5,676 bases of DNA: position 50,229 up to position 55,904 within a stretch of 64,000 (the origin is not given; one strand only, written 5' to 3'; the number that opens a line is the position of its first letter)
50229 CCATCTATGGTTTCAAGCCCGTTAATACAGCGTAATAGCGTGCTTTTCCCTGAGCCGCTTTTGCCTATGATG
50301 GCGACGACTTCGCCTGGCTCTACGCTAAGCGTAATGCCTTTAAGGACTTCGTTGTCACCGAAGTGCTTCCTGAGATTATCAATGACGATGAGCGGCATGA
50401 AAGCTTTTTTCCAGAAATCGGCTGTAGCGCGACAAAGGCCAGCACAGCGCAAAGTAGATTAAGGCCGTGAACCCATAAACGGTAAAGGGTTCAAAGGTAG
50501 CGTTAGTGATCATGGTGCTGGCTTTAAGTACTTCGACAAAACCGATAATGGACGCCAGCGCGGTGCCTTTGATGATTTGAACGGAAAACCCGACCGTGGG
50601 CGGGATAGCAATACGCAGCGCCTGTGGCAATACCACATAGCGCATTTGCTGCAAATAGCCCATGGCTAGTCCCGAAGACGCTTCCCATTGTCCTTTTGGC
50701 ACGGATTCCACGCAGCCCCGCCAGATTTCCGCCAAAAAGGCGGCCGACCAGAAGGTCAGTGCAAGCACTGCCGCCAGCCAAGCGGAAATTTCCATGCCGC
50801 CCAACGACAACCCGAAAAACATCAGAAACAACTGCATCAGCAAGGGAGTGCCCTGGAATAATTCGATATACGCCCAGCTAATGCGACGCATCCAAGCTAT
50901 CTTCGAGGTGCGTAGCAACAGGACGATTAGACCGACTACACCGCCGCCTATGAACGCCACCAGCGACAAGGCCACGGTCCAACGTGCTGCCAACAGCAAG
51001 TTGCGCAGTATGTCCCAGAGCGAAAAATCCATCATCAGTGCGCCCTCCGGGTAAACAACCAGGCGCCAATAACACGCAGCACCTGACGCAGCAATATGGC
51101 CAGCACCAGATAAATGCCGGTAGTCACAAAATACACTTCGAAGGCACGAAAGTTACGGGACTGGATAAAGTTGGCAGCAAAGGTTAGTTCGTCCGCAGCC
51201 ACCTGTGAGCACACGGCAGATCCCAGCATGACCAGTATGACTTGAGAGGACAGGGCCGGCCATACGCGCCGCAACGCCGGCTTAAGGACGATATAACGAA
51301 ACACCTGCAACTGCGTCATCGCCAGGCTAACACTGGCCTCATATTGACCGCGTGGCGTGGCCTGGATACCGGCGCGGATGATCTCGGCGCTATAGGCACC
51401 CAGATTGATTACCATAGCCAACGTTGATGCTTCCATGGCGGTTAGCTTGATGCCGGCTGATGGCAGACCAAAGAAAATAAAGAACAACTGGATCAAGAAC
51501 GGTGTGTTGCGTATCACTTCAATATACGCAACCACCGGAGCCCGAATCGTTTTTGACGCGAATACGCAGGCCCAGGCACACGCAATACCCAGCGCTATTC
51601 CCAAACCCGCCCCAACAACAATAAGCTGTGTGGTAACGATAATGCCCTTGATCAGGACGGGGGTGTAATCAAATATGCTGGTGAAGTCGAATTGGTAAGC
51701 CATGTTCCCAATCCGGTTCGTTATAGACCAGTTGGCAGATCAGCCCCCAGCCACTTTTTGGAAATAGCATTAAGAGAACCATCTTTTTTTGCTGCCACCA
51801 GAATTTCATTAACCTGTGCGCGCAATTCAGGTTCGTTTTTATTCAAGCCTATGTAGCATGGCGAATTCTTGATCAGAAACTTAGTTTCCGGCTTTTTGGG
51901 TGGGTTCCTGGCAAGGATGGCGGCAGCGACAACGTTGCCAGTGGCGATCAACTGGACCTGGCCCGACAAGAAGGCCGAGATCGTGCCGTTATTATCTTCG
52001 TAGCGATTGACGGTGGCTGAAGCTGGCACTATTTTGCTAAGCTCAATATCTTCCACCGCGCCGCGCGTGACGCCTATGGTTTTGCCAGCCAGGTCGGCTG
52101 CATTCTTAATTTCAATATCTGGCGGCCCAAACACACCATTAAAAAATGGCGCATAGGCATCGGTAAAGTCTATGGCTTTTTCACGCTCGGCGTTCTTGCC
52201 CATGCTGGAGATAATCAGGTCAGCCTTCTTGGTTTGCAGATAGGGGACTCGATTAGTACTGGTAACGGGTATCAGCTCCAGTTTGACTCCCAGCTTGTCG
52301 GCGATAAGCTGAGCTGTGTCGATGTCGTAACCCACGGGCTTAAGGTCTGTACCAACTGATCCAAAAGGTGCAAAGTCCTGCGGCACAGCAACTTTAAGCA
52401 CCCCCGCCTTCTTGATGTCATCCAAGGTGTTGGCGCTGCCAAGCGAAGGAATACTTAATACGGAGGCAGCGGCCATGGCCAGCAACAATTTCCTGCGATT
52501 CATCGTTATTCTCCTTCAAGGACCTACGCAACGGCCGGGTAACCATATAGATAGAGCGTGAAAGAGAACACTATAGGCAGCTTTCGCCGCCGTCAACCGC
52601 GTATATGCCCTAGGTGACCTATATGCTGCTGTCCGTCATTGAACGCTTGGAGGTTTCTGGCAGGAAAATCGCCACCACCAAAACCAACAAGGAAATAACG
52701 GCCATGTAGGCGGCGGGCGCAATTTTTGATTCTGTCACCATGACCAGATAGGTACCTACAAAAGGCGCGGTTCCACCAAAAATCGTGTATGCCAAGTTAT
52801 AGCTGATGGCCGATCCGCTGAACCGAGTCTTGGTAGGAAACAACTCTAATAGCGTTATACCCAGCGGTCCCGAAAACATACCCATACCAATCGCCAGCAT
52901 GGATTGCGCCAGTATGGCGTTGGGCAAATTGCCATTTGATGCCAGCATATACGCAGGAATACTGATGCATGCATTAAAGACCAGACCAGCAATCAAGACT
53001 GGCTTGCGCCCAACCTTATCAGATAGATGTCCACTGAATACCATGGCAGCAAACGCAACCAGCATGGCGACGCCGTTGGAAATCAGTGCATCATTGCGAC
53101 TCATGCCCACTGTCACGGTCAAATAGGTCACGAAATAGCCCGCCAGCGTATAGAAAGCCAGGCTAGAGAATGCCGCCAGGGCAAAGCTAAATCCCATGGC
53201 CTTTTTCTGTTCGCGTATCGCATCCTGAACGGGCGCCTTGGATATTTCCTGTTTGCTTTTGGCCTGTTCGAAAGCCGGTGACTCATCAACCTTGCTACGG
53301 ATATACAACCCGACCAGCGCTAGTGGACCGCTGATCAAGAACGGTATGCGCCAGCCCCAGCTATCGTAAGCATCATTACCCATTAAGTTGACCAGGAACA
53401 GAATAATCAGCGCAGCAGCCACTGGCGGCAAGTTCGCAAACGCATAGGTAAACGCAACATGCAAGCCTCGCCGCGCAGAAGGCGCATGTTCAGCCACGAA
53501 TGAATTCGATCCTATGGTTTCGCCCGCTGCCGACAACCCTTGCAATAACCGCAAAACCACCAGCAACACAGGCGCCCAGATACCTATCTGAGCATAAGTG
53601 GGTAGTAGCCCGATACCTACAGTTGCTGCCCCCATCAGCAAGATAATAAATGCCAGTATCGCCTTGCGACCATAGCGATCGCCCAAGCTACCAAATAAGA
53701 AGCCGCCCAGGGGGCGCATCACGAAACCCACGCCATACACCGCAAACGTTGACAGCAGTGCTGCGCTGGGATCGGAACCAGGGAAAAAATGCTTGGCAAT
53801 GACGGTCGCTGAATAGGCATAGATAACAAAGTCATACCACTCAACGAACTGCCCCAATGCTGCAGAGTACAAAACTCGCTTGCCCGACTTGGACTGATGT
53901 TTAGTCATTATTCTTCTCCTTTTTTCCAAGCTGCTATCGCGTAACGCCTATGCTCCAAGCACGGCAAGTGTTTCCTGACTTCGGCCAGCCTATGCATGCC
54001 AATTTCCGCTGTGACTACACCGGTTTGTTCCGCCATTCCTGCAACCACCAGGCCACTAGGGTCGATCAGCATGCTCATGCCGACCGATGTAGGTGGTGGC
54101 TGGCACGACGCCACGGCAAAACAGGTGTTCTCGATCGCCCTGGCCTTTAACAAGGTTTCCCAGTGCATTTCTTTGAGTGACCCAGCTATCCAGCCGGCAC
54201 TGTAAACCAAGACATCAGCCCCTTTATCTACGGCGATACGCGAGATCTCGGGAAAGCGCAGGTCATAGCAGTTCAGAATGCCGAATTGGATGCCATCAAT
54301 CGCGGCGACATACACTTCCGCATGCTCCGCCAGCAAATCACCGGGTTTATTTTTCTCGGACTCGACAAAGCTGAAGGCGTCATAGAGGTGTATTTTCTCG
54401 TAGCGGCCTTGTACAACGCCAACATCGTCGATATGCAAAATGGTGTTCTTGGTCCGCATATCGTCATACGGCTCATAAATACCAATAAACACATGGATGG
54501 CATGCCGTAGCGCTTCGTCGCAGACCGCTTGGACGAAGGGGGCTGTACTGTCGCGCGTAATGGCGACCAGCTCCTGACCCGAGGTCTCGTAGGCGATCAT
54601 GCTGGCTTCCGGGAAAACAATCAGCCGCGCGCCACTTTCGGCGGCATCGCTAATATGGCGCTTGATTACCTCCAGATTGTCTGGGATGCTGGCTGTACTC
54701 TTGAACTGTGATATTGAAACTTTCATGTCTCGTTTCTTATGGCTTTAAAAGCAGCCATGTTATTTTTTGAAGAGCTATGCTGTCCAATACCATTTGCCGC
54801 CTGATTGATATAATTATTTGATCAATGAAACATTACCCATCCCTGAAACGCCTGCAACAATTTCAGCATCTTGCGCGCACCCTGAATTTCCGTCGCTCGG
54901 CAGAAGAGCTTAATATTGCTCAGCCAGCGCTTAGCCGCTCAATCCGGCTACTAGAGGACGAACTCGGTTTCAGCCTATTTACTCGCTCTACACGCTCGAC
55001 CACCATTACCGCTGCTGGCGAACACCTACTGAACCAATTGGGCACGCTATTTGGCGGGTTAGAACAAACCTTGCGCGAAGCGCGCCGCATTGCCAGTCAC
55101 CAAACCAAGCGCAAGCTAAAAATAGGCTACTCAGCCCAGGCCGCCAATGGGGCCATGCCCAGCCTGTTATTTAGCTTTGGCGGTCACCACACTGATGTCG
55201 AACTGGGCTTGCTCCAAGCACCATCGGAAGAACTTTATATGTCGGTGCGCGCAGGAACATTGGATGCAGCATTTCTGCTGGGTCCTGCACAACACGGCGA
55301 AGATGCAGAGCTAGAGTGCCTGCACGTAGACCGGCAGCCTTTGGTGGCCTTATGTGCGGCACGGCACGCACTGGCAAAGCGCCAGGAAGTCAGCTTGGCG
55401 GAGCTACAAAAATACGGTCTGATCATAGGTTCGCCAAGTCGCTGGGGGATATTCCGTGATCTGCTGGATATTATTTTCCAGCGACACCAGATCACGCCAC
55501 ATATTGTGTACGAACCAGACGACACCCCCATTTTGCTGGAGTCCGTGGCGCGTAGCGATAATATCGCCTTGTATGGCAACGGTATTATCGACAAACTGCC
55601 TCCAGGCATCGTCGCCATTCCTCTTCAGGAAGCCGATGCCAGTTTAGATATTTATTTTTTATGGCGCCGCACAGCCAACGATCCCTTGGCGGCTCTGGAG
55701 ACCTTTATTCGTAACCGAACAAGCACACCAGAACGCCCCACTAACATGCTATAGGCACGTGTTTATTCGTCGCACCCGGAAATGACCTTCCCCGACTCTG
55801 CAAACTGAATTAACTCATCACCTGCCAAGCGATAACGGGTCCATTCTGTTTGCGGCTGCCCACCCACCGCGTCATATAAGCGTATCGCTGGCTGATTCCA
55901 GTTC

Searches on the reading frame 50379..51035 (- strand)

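Call 80: search_protein_families(library=pfam, proteins=[window:50379-51035:-], max_evalue=1e-8)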
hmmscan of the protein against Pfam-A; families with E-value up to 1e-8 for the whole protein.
window:50379-51035:- (218 aa): 1 family
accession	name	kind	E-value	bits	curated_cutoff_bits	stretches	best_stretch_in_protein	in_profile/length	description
PF00528.27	BPD_transp_1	-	4.3e-14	53.1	26.4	1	43-210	10-180/184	Binding-protein-dependent transport system inner membrane component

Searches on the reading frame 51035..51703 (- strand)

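Call 80: search_protein_families(library=pfam, proteins=[window:51035-51703:-], max_evalue=1e-8)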
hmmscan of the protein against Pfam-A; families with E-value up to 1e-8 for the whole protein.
window:51035-51703:- (222 aa): 1 family
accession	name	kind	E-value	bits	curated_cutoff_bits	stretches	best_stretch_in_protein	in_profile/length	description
PF00528.27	BPD_transp_1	-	1.4e-15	57.9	26.4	1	35-211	1-177/184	Binding-protein-dependent transport system inner membrane component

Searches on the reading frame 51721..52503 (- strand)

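Call 80: search_protein_families(library=pfam, proteins=[window:51721-52503:-], max_evalue=1e-8)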
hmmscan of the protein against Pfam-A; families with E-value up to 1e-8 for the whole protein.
window:51721-52503:- (260 aa): 1 family
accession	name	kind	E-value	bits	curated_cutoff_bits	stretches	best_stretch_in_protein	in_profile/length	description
PF00497.25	SBP_bac_3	-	3.4e-34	117.9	26.4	1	36-253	1-131/132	Bacterial extracellular solute-binding proteins, family 3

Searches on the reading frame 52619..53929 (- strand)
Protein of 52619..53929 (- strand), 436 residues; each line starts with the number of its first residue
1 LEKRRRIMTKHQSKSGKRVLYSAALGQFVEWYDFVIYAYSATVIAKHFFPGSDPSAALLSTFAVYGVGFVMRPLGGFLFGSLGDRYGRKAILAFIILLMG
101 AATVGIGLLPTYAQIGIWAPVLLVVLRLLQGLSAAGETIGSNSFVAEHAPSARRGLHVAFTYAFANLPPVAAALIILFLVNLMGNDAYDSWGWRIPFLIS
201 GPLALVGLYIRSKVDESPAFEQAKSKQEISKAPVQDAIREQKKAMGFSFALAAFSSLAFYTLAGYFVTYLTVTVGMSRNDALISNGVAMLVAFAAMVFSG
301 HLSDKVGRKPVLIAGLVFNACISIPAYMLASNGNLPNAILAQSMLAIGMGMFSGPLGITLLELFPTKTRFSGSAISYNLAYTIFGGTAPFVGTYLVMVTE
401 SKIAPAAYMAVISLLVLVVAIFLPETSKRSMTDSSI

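Call 81: search_protein_families(library=pfam, proteins=[window:52619-53929:-], max_evalue=1e-8)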
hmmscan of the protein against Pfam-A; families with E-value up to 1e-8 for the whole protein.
window:52619-53929:- (436 aa): 2 families
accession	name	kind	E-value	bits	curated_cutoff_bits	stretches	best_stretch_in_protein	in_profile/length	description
PF07690.21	MFS_1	-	1.5e-40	139.6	33.4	2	24-387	2-345/347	Major Facilitator Superfamily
PF00083.30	Sugar_tr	-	3.5e-38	132.1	22.3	2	22-238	4-214/452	Sugar (and other) transporter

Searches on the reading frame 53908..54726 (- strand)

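Call 81: search_protein_families(library=pfam, proteins=[window:53908-54726:-], max_evalue=1e-8)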
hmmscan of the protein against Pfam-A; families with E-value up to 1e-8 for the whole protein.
window:53908-54726:- (272 aa): 1 family
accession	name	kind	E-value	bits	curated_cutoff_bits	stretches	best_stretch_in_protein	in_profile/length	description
PF00795.27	CN_hydrolase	-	6.3e-45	154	23.2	1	2-252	1-256/256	Carbon-nitrogen hydrolase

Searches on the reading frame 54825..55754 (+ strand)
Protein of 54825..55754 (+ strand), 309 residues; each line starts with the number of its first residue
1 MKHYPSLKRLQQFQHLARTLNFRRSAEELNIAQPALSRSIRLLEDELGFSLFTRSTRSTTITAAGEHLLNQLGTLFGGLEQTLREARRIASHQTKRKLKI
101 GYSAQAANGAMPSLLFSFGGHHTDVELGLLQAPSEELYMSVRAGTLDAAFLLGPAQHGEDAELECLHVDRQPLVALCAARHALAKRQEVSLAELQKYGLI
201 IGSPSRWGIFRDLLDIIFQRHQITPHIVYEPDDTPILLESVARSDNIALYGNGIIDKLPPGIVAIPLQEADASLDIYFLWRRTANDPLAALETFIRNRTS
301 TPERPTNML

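Call 81: search_protein_families(library=pfam, proteins=[window:54825-55754:+], max_evalue=1e-8)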
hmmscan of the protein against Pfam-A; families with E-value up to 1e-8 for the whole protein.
window:54825-55754:+ (309 aa): 2 families
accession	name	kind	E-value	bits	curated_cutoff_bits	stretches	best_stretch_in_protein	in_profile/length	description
PF03466.25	LysR_substrate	-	7.7e-32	110.8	28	1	93-291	3-197/209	LysR substrate binding domain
PF00126.33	HTH_1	-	1e-18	67.5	26.6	1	7-66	1-60/60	Bacterial regulatory helix-turn-helix protein, lysR family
